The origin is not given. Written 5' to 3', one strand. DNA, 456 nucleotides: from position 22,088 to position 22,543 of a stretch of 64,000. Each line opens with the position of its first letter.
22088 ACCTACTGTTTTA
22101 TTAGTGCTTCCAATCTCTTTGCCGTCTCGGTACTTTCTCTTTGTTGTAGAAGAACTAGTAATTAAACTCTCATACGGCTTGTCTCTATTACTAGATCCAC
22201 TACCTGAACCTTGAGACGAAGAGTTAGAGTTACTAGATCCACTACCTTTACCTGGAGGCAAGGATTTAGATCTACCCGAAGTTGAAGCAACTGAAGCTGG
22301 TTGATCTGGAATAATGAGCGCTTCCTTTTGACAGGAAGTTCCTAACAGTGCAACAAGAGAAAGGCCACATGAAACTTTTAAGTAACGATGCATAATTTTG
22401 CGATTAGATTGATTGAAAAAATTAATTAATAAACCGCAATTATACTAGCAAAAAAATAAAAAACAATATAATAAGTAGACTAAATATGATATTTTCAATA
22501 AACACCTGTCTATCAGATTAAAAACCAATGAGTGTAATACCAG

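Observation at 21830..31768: Six-member cassette lipoprotein family: conserved ends, hypervariable low-complexity cores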

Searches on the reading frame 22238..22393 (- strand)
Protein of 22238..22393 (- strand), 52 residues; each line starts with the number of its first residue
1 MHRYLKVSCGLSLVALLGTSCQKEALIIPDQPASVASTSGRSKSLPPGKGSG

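Call 14: find_homologous_proteins(query=A2, max_evalue=0.01)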
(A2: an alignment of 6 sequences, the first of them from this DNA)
Query A2 (6 sequences): 102 candidates shared short words with the query, none scored E <= 0.01.

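Call 21: search_protein_representatives(alignment_id=A2)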
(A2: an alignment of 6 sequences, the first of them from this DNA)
Query: 6 sequences, 52 profile positions. Proteins with E-value up to 0.001 (for the whole library): 18; up to 1e-10: 13; up to 1e-30: 0. The best 18 are listed.
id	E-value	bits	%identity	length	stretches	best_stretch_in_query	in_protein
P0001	7.7e-26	105.9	-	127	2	1-52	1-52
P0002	1.4e-23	98.7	-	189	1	1-52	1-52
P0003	3.6e-23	97.4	-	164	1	1-52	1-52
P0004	4.2e-23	97.1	-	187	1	1-52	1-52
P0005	6.6e-23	96.5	-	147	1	1-52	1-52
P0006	3.2e-22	94.3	-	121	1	1-52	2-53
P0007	2.1e-21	91.7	-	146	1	1-52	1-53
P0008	2.3e-16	75.5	-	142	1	1-48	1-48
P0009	9.1e-15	70.4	-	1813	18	20-30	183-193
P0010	5.6e-14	67.9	-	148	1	1-49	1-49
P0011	5.9e-12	61.4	-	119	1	2-47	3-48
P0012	1.9e-11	59.8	-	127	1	1-43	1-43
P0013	2.5e-11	59.5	-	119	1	4-42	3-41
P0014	5.2e-05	39.2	-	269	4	16-28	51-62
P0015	1.3e-04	38.0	-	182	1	1-35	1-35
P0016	3.6e-04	36.5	-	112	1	1-32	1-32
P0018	9.5e-04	35.2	-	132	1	1-31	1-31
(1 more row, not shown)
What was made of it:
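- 13 clusters at E<1e-10 among 1.84e9 representatives (call 21).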

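Call 23: list_cluster_members(proteins=[P0002, P0007, P0008, P0010, P0011, P0012, P0013, P0015, P0016, P0018])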
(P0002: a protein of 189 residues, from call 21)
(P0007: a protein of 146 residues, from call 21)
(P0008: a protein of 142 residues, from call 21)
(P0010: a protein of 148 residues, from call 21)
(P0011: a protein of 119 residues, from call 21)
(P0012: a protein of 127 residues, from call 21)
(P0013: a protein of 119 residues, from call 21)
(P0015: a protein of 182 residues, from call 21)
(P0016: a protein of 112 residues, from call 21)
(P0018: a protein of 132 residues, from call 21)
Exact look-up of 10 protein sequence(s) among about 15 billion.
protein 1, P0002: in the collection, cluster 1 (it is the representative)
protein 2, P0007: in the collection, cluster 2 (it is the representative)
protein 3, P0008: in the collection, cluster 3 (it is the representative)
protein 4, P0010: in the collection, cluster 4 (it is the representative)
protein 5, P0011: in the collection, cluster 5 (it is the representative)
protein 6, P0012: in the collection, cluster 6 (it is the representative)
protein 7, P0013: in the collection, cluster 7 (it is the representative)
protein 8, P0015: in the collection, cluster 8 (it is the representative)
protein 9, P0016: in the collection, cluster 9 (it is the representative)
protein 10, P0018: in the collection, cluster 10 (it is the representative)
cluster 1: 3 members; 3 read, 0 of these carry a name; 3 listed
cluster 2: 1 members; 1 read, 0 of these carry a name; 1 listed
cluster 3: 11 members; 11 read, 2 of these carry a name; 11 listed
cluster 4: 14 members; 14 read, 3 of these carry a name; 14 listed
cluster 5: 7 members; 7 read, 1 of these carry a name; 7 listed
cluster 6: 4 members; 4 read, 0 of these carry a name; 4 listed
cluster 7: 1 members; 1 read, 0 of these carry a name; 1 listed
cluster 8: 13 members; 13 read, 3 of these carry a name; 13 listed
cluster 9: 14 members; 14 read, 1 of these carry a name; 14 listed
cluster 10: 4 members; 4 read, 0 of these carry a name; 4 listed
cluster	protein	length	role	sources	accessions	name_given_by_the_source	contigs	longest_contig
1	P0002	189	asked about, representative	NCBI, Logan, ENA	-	-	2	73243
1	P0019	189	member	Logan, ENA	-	-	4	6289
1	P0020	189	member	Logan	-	-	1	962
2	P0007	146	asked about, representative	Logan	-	-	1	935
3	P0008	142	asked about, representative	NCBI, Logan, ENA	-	-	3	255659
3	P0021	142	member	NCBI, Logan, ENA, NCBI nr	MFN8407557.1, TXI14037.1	MAG: hypothetical protein U0X71_08795 [Sphingobacteriaceae bacterium] | MAG: hypothetical protein E6Q66_07615 [Pedobacter sp.]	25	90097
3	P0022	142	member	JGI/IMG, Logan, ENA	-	hypothetical protein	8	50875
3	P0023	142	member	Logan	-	-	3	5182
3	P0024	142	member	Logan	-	-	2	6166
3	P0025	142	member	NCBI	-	-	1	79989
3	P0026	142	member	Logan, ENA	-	-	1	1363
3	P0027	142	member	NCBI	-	-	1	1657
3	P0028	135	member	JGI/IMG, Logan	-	-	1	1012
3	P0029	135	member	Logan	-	-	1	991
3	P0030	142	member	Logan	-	-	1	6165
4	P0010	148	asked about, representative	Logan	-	-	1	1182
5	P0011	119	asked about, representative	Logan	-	-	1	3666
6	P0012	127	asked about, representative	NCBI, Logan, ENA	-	-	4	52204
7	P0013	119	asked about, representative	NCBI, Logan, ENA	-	-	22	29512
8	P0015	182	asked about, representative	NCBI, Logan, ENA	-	-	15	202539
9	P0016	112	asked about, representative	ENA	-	-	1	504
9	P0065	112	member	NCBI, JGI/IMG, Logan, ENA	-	hypothetical protein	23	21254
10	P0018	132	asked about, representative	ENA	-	-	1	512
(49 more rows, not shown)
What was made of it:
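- Source names are 'Pedobacter sp.' and 'Sphingobacteriaceae bacterium' MAGs (call 23).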

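Call 26: find_encoding_contigs(protein=P0007, flank=10000)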
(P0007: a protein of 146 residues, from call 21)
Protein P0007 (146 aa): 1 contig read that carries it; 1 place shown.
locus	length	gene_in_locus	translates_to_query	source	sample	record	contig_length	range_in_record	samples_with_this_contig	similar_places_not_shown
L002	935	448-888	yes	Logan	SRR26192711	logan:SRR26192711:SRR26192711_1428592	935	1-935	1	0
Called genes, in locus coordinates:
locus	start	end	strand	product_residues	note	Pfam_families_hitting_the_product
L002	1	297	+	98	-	?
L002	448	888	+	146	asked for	-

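Call 27: find_encoding_contigs(protein=P0008, flank=10000, max_places=4)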
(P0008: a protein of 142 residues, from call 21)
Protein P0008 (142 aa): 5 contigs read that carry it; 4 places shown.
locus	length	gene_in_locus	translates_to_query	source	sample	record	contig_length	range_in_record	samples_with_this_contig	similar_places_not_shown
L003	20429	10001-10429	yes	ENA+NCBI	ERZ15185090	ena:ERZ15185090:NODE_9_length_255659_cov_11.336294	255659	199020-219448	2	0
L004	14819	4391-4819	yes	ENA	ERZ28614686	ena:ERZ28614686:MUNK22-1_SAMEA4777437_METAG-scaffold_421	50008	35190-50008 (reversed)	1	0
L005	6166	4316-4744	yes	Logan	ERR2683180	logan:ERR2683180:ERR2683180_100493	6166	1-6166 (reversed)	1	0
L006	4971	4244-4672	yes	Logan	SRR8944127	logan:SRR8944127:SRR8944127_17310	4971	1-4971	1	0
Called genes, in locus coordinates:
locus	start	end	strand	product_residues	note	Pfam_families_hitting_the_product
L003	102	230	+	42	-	-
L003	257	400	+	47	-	-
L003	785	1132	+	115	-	-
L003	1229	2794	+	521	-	-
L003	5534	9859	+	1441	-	-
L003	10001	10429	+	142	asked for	-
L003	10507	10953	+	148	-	-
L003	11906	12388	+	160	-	PF02517:Rce1-like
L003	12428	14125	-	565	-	-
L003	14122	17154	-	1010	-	PF00515:TPR_1 (faint), PF07719:TPR_2 (faint), PF13432:TPR_16 (faint), PF23914:TPR_CcmH_CycH (faint), PF13174:TPR_6 (faint), PF12895:ANAPC3 (weak), PF09976:TPR_21 (weak), PF13525:YfiO, +7 more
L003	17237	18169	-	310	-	PF02729:OTCace_N, PF00185:OTCace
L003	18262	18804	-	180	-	PF00156:Pribosyltran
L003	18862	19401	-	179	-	-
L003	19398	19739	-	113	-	-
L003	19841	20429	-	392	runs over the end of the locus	PF23914:TPR_CcmH_CycH (faint), PF07719:TPR_2 (faint), PF13414:TPR_11 (faint), PF13428:TPR_14 (faint), PF14559:TPR_19 (faint), PF13432:TPR_16 (faint), PF13431:TPR_17 (faint), PF00515:TPR_1 (weak)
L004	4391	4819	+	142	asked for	-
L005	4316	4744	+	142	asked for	-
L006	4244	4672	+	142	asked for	-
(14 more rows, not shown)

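Call 36: find_encoding_contigs(protein=P0019, flank=10000, max_places=6)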
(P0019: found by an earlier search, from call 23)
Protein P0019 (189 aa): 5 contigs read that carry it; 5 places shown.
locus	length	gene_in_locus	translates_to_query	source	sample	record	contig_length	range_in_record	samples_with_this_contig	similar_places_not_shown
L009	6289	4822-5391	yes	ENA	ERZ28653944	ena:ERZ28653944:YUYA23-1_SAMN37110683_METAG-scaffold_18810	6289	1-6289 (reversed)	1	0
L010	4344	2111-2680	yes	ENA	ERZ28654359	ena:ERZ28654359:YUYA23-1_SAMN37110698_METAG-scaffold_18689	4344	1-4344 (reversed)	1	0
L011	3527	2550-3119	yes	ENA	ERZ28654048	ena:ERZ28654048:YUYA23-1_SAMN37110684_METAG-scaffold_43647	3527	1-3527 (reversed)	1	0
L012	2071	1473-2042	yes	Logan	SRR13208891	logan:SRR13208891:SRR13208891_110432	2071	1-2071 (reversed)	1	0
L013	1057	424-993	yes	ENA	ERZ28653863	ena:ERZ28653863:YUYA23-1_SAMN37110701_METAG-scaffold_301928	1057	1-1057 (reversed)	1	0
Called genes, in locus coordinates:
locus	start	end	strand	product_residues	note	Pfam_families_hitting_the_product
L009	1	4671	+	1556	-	?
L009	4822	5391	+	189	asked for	-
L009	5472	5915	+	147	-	-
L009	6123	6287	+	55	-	?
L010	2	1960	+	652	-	?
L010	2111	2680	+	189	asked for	-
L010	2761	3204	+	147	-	-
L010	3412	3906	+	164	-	-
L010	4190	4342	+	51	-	?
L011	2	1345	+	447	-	?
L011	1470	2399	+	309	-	-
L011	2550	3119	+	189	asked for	-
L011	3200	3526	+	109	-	?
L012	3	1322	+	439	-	?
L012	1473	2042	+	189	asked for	-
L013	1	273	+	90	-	?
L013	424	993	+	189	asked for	-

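Call 37: find_encoding_contigs(protein=P0004, flank=10000, max_places=6)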
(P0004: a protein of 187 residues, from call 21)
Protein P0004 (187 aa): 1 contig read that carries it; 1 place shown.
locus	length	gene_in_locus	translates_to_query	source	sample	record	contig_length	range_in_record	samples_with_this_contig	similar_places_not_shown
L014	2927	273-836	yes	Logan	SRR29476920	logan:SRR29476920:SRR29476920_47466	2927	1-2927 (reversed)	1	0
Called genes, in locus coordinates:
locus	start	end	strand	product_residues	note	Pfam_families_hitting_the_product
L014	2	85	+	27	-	?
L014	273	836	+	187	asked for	-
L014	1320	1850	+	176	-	-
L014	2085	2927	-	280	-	?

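Call 38: find_encoding_contigs(protein=P0006, flank=10000, max_places=6)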
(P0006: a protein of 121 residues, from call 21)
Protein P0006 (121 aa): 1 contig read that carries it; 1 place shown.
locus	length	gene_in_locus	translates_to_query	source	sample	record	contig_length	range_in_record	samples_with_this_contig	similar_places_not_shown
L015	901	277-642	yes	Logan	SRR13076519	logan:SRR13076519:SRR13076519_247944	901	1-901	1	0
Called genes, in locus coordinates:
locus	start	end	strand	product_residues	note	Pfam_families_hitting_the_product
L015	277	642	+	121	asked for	-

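Call 43: find_encoding_contigs(protein=P0012, flank=10000, max_places=3)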
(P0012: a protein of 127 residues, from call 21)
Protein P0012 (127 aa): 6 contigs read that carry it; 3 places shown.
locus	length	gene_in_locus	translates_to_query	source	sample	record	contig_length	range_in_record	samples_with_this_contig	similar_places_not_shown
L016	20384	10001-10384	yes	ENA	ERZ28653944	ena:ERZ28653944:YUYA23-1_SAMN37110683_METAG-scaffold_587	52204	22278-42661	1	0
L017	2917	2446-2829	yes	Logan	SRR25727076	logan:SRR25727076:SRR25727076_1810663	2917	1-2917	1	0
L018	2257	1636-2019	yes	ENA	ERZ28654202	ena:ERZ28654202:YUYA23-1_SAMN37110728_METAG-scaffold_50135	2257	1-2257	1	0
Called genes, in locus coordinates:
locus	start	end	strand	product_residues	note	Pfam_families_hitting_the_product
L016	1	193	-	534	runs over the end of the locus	PF00364:Biotin_lipoyl, PF25973:BSH_CzcB (faint), PF25997:BSH_YhbJ (faint), PF00364:Biotin_lipoyl, PF02817:E3_binding, PF00198:2-oxoacid_dh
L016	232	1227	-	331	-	PF00676:E1_dh, PF02775:TPP_enzyme_C (weak)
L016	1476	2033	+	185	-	PF05708:Peptidase_C92 (faint), PF00877:NLPC_P60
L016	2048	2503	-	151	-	PF04657:DMT_YdcZ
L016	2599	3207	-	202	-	PF00081:Sod_Fe_N, PF02777:Sod_Fe_C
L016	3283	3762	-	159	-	PF00383:dCMP_cyt_deam_1, PF14437:MafB19-deam, PF14439:Bd3614-deam (faint)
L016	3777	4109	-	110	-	PF01588:tRNA_bind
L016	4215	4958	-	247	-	PF13568:OMP_b-brl_2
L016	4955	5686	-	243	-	PF01209:Ubie_methyltran, PF12847:Methyltransf_18 (weak), PF13489:Methyltransf_23, PF13649:Methyltransf_25, PF13847:Methyltransf_31, PF08241:Methyltransf_11, PF08242:Methyltransf_12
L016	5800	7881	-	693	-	PF13895:Ig_2 (faint), PF19841:GldN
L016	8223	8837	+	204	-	PF03193:RsgA_GTPase (faint), PF01926:MMR_HSR1, PF02421:FeoB_N, PF00350:Dynamin_N (faint)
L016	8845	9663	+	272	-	PF01210:NAD_Gly3P_dh_N (faint), PF02558:ApbA (weak), PF03446:NAD_binding_2 (weak), PF03807:F420_oxidored, PF14748:P5CR_dimer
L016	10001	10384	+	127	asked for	-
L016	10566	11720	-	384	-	PF07786:HGSNAT_cat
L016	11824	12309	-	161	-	PF14109:GldH_lipo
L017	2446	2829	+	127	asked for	-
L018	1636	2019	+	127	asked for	-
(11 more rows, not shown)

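Call 44: find_encoding_contigs(protein=P0013, flank=10000, max_places=3)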
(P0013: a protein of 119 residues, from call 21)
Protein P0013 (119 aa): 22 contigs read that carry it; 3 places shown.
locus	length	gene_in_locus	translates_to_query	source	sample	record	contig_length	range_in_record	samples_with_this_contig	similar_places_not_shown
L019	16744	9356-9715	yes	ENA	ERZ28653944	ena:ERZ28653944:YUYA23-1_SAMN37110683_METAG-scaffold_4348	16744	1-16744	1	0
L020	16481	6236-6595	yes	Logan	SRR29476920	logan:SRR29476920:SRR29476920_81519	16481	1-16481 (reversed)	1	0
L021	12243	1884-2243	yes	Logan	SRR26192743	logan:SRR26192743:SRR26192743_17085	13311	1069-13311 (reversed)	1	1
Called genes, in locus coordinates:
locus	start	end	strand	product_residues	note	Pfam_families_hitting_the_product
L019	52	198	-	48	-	-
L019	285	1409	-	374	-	PF02702:KdpD, PF00582:Usp (faint)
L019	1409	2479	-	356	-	PF07642:BBP2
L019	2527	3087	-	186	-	PF02669:KdpC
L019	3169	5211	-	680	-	PF00122:E1-E2_ATPase, PF00702:Hydrolase, PF08282:Hydrolase_3 (faint)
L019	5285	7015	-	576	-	PF03814:KdpA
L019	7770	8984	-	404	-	PF13699:eCIS_core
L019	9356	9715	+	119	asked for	-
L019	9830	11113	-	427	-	PF25917:BSH_RND (faint), PF25935:BSH_LcnD (weak), PF26002:Beta-barrel_AprE (weak)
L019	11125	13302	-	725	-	PF03412:Peptidase_C39, PF13529:Peptidase_C39_2 (weak), PF00664:ABC_membrane, PF00005:ABC_tran, PF02463:SMC_N (weak)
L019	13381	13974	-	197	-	PF14028:Lant_dehydr_C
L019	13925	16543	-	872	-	PF04738:Lant_dehydr_N, PF14028:Lant_dehydr_C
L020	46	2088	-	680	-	PF00122:E1-E2_ATPase, PF00702:Hydrolase, PF08282:Hydrolase_3 (faint)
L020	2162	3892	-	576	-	PF03814:KdpA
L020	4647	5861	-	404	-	PF13699:eCIS_core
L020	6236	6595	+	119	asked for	-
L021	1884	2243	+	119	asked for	-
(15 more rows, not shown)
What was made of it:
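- Closest known: Leader-plus-hypervariable-core peptide precursors. Different: The lanthipeptide cluster beside the dispersed copy P0013 has its own precursor and is on the other strand (call 44).
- Dispersed single copies sit in housekeeping contexts (calls 43, 44).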

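Call 69: find_homologous_proteins(query=P0007, max_evalue=0.001)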
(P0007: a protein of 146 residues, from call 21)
Query P0007 (146 aa): 3 proteins with E <= 0.001 among 102 candidates.
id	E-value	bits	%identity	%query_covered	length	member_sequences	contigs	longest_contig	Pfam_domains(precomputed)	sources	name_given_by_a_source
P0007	5.9e-86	303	100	100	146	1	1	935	-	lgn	-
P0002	5.2e-11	61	93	27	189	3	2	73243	-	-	-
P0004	1.1e-6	47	64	30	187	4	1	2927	-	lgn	-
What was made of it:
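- The core replacement rests on one 935-nt contig from one sequencing run (calls 23, 26, 69).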

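Call 87: find_encoding_contigs(protein=P0065, flank=8000, max_places=2)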
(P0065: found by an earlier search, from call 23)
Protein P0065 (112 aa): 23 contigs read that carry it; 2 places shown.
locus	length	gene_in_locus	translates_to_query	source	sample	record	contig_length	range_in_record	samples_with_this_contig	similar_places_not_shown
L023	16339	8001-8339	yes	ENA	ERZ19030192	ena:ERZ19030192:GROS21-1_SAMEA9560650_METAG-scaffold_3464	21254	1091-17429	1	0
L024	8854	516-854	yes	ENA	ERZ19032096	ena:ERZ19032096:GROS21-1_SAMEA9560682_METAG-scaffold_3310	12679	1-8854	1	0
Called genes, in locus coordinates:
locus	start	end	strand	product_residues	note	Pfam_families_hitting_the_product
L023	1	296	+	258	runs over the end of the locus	PF01381:HTH_3, PF12844:HTH_19, PF13560:HTH_31 (weak)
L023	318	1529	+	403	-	PF00155:Aminotran_1_2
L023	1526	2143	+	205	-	PF13500:AAA_26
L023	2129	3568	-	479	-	PF17827:PrmC_N, PF06325:PrmA, PF05175:MTS, PF08242:Methyltransf_12 (faint), PF13649:Methyltransf_25, PF13847:Methyltransf_31, PF01170:UPF0020 (weak), PF04229:GrpB, +1 more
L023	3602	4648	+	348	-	PF00383:dCMP_cyt_deam_1, PF14437:MafB19-deam, PF01872:RibD_C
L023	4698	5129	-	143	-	PF02566:OsmC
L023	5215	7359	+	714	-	PF12805:FUSC-like, PF11744:ALMT (weak), PF13515:FUSC_2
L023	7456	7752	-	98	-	-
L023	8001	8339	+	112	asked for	-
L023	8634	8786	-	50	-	-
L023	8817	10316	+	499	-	PF00199:Catalase, PF06628:Catalase-rel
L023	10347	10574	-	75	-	-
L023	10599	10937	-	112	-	PF20026:DUF6434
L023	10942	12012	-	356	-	PF08450:SGL (faint), PF03022:MRJP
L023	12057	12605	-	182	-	PF01161:PBP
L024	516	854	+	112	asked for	-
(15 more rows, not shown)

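Call 88: find_encoding_contigs(protein=P0015, flank=8000, max_places=2)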
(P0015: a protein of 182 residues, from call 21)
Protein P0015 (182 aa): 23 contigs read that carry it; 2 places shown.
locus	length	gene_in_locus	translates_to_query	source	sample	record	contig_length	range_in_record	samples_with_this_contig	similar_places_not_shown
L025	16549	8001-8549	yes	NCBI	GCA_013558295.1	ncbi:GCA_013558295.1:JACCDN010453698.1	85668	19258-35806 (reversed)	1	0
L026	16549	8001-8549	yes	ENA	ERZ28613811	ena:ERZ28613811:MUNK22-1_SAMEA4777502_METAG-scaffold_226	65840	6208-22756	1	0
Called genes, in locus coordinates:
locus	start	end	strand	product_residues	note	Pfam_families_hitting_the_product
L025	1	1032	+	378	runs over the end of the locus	PF01370:Epimerase, PF04321:RmlD_sub_bind (faint), PF16363:GDP_Man_Dehyd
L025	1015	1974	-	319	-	PF03706:LPG_synthase_TM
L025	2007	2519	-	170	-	PF08922:DUF1905, PF13376:OmdA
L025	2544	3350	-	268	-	PF09674:DUF2400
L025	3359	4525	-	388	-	PF01053:Cys_Met_Meta_PP, PF00155:Aminotran_1_2 (weak), PF06838:Met_gamma_lyase (weak)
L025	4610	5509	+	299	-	-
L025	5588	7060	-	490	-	PF00587:tRNA-synt_2b, PF03129:HGTP_anticodon, PF09180:ProRS-C_1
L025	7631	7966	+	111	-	PF01906:YbjQ_1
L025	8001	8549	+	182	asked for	-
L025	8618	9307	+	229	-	-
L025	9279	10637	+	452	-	PF00202:Aminotran_3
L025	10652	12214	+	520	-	PF07969:Amidohydro_3, PF01979:Amidohydro_1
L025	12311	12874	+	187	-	PF08207:EFP_N, PF01132:EFP, PF09285:Elong-fact-P_C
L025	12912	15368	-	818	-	PF17643:TssR, PF20780:TssR_M, PF20782:TssR_VWA, PF20781:TssR_C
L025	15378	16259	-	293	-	PF18911:PKD_4 (weak), PF00801:PKD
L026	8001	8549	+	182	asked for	-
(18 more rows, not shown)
